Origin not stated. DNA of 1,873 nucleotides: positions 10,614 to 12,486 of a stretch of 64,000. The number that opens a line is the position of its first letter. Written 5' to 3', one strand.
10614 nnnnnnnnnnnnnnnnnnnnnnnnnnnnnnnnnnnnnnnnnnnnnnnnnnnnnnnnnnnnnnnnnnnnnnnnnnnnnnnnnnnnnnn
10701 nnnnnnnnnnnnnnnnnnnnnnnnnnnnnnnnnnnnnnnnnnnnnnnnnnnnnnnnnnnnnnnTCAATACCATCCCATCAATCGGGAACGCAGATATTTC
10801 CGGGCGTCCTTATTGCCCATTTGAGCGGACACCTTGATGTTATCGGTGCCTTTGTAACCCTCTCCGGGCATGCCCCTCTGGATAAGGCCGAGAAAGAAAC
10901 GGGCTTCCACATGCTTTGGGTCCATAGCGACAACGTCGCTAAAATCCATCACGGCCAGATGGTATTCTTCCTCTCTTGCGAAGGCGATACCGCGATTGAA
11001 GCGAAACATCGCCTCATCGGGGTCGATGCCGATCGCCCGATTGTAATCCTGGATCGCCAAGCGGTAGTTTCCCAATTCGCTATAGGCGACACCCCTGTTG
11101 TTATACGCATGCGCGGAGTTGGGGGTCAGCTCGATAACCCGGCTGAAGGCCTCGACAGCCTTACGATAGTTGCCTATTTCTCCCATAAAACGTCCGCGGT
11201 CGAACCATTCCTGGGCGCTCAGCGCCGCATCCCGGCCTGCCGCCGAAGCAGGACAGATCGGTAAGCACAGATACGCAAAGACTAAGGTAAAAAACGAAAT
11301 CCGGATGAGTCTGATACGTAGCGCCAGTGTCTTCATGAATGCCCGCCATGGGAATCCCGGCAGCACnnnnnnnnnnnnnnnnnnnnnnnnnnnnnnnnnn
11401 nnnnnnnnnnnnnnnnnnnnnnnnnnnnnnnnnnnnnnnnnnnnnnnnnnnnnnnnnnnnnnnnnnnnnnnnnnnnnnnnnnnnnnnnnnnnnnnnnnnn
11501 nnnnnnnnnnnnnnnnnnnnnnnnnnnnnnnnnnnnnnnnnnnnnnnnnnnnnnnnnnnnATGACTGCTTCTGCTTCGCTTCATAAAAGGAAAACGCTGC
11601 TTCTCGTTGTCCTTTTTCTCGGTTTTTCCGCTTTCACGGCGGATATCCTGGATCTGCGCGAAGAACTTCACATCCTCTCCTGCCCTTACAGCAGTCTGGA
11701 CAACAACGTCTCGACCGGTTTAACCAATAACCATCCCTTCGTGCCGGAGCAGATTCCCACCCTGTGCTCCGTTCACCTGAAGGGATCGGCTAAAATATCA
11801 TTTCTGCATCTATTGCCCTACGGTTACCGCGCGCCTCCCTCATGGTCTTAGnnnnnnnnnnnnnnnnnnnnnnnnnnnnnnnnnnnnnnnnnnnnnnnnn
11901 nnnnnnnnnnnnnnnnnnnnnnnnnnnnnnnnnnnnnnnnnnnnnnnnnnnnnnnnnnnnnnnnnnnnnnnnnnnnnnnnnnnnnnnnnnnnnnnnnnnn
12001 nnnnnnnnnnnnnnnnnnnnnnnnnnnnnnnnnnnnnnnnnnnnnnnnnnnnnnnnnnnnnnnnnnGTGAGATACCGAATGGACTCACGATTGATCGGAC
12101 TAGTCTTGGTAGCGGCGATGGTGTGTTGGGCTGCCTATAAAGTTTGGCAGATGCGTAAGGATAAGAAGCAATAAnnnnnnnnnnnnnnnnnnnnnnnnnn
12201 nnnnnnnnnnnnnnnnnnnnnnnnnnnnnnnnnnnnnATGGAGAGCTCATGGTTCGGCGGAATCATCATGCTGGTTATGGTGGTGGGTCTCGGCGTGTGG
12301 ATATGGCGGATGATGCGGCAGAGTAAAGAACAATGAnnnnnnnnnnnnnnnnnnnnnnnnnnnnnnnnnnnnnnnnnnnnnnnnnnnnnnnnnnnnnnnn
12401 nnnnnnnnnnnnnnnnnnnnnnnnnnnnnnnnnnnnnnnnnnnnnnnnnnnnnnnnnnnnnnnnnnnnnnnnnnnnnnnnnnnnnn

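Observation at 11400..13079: AT-richer patch encoding a tandem pair of 31/32-aa single-TM peptides plus a CxxC...CxxC mini-protein, none in the ORF track at the right size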

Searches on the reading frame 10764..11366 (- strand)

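Call 6: search_protein_families(library=pfam, proteins=[window:10764-11366:-], max_evalue=1)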
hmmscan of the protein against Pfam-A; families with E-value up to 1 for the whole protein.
window:10764-11366:- (200 aa): 18 families
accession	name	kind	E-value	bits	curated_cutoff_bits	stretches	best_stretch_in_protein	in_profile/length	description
PF00515.34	TPR_1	-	2.3e-20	71.9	27.8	3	87-117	3-33/34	Tetratricopeptide repeat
PF13414.12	TPR_11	-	2.4e-18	66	26.8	2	65-99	8-42/42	TPR repeat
PF13432.12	TPR_16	-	5.3e-17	62.4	32.7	3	64-118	10-64/65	Tetratricopeptide repeat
PF07719.23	TPR_2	-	3.4e-16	58.4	27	2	85-117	1-33/34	Tetratricopeptide repeat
PF13371.12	TPR_9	-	1.3e-15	57.6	35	3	66-118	10-62/73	Tetratricopeptide repeat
PF13181.12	TPR_8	-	2.8e-15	55.5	25.7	2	85-117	1-33/34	Tetratricopeptide repeat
PF13431.12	TPR_17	-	9.5e-14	50.9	24.4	1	74-106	2-34/34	Tetratricopeptide repeat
PF13428.12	TPR_14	-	4.7e-09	36.5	23.5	2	52-91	2-41/44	Tetratricopeptide repeat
PF13424.12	TPR_12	-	5.9e-08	33.2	30.1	1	66-115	25-75/77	Tetratricopeptide repeat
PF13174.12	TPR_6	-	6.6e-07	30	26.3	2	57-84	6-33/33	Tetratricopeptide repeat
PF14559.12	TPR_19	-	1.8e-06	28.6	25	1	65-119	5-59/68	Tetratricopeptide repeat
PF24575.1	TPR_Slam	-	0.00012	22.9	35.2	2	92-138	54-100/104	Surface lipoprotein assembly modifier, N-terminal TPR repeats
PF23914.1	TPR_CcmH_CycH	-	0.00038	20.8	42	1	51-86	50-85/158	Cytochrome c-type biogenesis protein H TPR domain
PF13374.12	TPR_10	-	0.005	17.3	27.5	1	85-112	2-29/42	Tetratricopeptide repeat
PF13176.12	TPR_7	-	0.049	14.2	27.9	0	92-117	6-31/36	Tetratricopeptide repeat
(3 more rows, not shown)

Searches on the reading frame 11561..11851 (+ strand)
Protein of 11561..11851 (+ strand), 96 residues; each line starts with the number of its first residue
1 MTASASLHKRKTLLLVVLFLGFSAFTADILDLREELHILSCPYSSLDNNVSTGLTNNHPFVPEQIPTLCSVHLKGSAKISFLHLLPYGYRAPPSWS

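Call 6: search_protein_families(library=pfam, proteins=[window:11561-11851:+], max_evalue=1)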
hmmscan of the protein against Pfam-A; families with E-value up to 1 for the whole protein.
window:11561-11851:+ (96 aa): 0 families

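Call 42: search_protein_families(library=ncbifam, proteins=[window:11561-11851:+], max_evalue=1)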
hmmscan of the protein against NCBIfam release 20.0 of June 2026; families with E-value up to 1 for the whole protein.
window:11561-11851:+ (96 aa): 1 family
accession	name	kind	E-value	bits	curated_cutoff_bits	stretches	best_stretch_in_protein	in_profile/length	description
TIGR02745.1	ccoG_rdxA_fixG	equivalog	0.23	10.3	316.7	1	7-45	155-192/435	cytochrome c oxidase accessory protein CcoG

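Call 45: find_homologous_proteins(query=window:11561-11851:+, max_evalue=1)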
Query window:11561-11851:+ (96 aa): 276 proteins with E <= 1 among 277 candidates; the best 120 are listed.
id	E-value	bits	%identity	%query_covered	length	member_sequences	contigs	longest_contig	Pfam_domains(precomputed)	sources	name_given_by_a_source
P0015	1.2e-57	210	100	100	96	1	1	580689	-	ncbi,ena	-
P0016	1.4e-48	181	88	100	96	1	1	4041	-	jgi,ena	-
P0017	1.0e-46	175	86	100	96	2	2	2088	-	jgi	jgi:hypothetical protein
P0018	5.9e-46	172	84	100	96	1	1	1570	-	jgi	jgi:hypothetical protein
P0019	4.1e-45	170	83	100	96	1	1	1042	-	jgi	jgi:hypothetical protein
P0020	5.0e-45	169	83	100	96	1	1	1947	-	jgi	jgi:hypothetical protein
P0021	9.2e-45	169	83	100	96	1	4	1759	-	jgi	jgi:hypothetical protein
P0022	2.2e-44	167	81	100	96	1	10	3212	-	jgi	jgi:hypothetical protein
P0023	3.7e-44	167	84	100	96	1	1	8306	-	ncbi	ncbi:MAG: hypothetical protein ACYC5X_09665 [Syntrophales bacterium]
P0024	1.1e-43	165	83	100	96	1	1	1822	-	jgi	jgi:hypothetical protein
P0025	2.4e-43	164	80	100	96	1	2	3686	-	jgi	jgi:hypothetical protein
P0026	3.4e-43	164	81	100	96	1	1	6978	-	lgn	-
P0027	4.5e-43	163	81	100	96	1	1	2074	-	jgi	jgi:hypothetical protein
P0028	5.5e-42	160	79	100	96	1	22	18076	-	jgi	jgi:hypothetical protein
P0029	8.0e-42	159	80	100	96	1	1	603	-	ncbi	-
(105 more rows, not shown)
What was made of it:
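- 11561..11851 (+): orf96: a 96-aa protein and the first gene of the cassette. It has an N-terminal basic stretch (HKRK) and one hydrophobic segment (residues 13-27). Conserved motifs are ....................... and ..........(Y/F)RAPPSWS. 276 homologs, nearly all 96 aa long (call 45).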

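Call 48: list_cluster_members(proteins=[P0015, P0013, P0014])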
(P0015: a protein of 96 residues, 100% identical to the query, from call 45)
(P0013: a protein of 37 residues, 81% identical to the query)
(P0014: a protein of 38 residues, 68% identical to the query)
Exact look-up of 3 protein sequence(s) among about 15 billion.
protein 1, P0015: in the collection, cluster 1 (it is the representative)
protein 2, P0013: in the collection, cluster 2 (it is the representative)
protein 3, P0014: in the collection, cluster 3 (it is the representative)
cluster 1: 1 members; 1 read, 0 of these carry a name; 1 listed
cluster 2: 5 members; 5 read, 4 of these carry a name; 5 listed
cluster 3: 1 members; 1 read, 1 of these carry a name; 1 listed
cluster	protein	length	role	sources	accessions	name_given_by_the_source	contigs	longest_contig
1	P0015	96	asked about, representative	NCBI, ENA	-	-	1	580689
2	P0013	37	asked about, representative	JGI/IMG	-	hypothetical protein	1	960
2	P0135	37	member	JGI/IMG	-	cobalamin biosynthesis Mg chelatase CobN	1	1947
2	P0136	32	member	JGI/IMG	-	uncharacterized membrane protein YqiK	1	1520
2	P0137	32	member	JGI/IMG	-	hypothetical protein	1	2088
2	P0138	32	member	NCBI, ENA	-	-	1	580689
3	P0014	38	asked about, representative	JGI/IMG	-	hypothetical protein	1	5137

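Call 62: search_protein_families(library=phrogs, proteins=[window:11561-11851:+], max_evalue=0.1)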
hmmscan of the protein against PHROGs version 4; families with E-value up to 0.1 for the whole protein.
window:11561-11851:+ (96 aa): 0 families

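Call 63: search_protein_families(library=padloc, proteins=[window:11561-11851:+], max_evalue=0.1)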
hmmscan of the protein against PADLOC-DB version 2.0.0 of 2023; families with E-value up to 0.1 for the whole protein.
window:11561-11851:+ (96 aa): 0 families

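Call 74: find_related_loci(query=A7, collection=viral_contigs, flank=5000)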
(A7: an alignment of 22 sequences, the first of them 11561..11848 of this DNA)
Query A7 (96 aa) in viral_contigs; peptide patterns used: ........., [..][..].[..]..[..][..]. (x = any residue, [..] = any of these).
323 stretches matched a pattern, but none encodes a relative of the query by tblastn (E <= 1e-3).

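Call 75: search_dna_similar(query=window:11561-11848:+, collection=plasmids, mode=protein, max_evalue=0.001)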
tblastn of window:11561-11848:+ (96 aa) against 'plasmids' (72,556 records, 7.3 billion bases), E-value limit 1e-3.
No match.

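Call 80: search_solved_structures(query=A7, max_evalue=10)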
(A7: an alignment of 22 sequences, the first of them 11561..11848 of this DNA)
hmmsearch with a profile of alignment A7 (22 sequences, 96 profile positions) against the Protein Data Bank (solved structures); distinct sequences matched with E-value up to 10: 0.
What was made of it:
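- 11561..11851 (+): No Pfam, NCBIfam or PDB match (calls 6, 42, 80).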

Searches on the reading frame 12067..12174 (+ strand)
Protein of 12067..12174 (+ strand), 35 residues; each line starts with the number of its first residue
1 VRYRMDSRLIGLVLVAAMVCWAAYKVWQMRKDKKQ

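Call 6: search_protein_families(library=pfam, proteins=[window:12079-12174:+], max_evalue=1)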
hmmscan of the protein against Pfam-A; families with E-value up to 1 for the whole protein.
window:12079-12174:+ (31 aa): 6 families
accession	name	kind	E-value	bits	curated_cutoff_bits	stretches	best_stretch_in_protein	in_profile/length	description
PF12669.12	FeoB_associated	-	0.0042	17.8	27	1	5-31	4-26/44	FeoB-associated Cys-rich membrane protein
PF11755.13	DUF3311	-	0.013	15.9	30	1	7-28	36-57/61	Protein of unknown function (DUF3311)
PF11660.13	DUF3262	-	0.035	14.8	27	1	6-29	30-53/76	Protein of unknown function (DUF3262)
PF09964.14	DUF2198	-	0.04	14.4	25.7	1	3-24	22-43/72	Uncharacterized protein conserved in bacteria (DUF2198)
PF17272.7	DUF5337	-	0.044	14.1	27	1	3-18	13-28/74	Family of unknown function (DUF5337)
PF10883.13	DUF2681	-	0.084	13.6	28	1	9-29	9-29/90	Protein of unknown function (DUF2681)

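Call 9: find_encoding_contigs(protein=window:12079-12174:+, flank=6000, max_places=6)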
Protein window:12079-12174:+ (31 aa): no gene with exactly this product is on record in the collection.

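Call 11: find_encoding_contigs(protein=window:12067-12174:+, flank=6000, max_places=6)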
Protein window:12067-12174:+ (35 aa): no gene with exactly this product is on record in the collection.

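Call 42: search_protein_families(library=ncbifam, proteins=[window:12079-12174:+], max_evalue=1)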
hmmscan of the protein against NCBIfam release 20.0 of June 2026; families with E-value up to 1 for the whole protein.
window:12079-12174:+ (31 aa): 0 families

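Call 62: search_protein_families(library=phrogs, proteins=[window:12079-12174:+], max_evalue=0.1)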
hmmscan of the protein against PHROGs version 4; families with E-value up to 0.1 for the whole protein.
window:12079-12174:+ (31 aa): 3 families
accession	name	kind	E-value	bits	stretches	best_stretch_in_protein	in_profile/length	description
phrog_3913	-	unknown function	0.0033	18.6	1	5-31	6-33/89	-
phrog_37457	-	unknown function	0.063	14.4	1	5-24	59-78/79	-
phrog_25291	-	unknown function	0.083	13.8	1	2-13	26-37/50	-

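Call 63: search_protein_families(library=padloc, proteins=[window:12079-12174:+], max_evalue=0.1)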
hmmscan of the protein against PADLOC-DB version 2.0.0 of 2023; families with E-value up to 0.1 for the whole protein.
window:12079-12174:+ (31 aa): 0 families

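Call 79: search_solved_structures(query=A4, max_evalue=10)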
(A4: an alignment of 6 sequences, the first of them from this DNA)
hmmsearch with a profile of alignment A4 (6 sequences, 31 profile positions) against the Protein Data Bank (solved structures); distinct sequences matched with E-value up to 10: 4.
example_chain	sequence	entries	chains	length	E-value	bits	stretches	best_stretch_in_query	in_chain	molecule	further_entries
9lfa_A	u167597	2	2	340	0.63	13.1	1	4-21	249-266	B1 bradykinin receptor,Kappa-type opioid receptor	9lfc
7eib_A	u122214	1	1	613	1.1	12.3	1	8-21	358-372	B1 bradykinin receptor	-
2ki9_A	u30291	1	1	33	1.3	12.1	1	6-17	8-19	Cannabinoid receptor 2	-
6ov2_A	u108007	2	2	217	2.2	11.3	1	9-24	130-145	Claudin-9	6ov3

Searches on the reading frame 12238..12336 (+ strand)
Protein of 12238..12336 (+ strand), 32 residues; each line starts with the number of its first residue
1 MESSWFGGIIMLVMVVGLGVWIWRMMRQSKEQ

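Call 6: search_protein_families(library=pfam, proteins=[window:12238-12336:+], max_evalue=1)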
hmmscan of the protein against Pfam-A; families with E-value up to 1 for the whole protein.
window:12238-12336:+ (32 aa): 5 families
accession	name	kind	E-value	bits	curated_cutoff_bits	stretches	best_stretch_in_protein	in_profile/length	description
PF17359.7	DUF5385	-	0.017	15.2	25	1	1-31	1-31/217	Family of unknown function (DUF5385)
PF19529.4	DUF6057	-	0.02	14.2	29.8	1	4-31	70-97/569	Family of unknown function (DUF6057)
PF05545.16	FixQ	-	0.052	13.9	29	1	4-27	11-34/49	Cbb3-type cytochrome oxidase component FixQ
PF12669.12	FeoB_associated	-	0.093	13.4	27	1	9-31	4-26/44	FeoB-associated Cys-rich membrane protein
PF14575.11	EphA2_TM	-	0.28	12.3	28.9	1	4-30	4-30/74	Ephrin type-A receptor 2 transmembrane domain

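Call 8: find_encoding_contigs(protein=window:12238-12336:+, flank=6000, max_places=6)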
Protein window:12238-12336:+ (32 aa): no gene with exactly this product is on record in the collection.

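Call 42: search_protein_families(library=ncbifam, proteins=[window:12238-12336:+], max_evalue=1)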
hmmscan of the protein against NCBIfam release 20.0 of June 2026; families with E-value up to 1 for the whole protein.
window:12238-12336:+ (32 aa): 2 families
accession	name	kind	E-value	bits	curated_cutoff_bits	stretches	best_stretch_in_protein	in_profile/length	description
NF041023.1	PP0621_fam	subfamily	0.056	13.7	45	1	9-31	3-25/71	PP0621 family protein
NF005100.0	PRK06531.1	equivalog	0.077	12.9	129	1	9-32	3-26/121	preprotein translocase subunit YajC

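Call 62: search_protein_families(library=phrogs, proteins=[window:12238-12336:+], max_evalue=0.1)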
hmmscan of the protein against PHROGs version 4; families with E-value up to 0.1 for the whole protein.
window:12238-12336:+ (32 aa): 1 family
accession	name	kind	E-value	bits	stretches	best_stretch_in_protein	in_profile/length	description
phrog_1938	-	unknown function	0.053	14.3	1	2-31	153-186/190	-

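Call 63: search_protein_families(library=padloc, proteins=[window:12238-12336:+], max_evalue=0.1)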
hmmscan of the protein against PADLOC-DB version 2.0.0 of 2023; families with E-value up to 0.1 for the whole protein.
window:12238-12336:+ (32 aa): 0 families

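Call 78: search_solved_structures(query=A5, max_evalue=10)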
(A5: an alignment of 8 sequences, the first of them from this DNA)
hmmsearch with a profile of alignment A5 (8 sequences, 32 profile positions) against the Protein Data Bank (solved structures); distinct sequences matched with E-value up to 10: 1.
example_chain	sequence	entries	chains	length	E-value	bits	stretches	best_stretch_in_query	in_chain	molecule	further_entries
8e9g_M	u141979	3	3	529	1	12.1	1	6-20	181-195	NADH-quinone oxidoreductase, M subunit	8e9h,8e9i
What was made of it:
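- There is no similarity to any solved small subunit (calls 78, 79).
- Closest known: Small single-pass accessory proteins of bacterial membrane complexes. Different: The best match is Pfam FixQ at 13.9 bits against a 29-bit cutoff (call 6), and there are no PDB hits (calls 78, 79).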
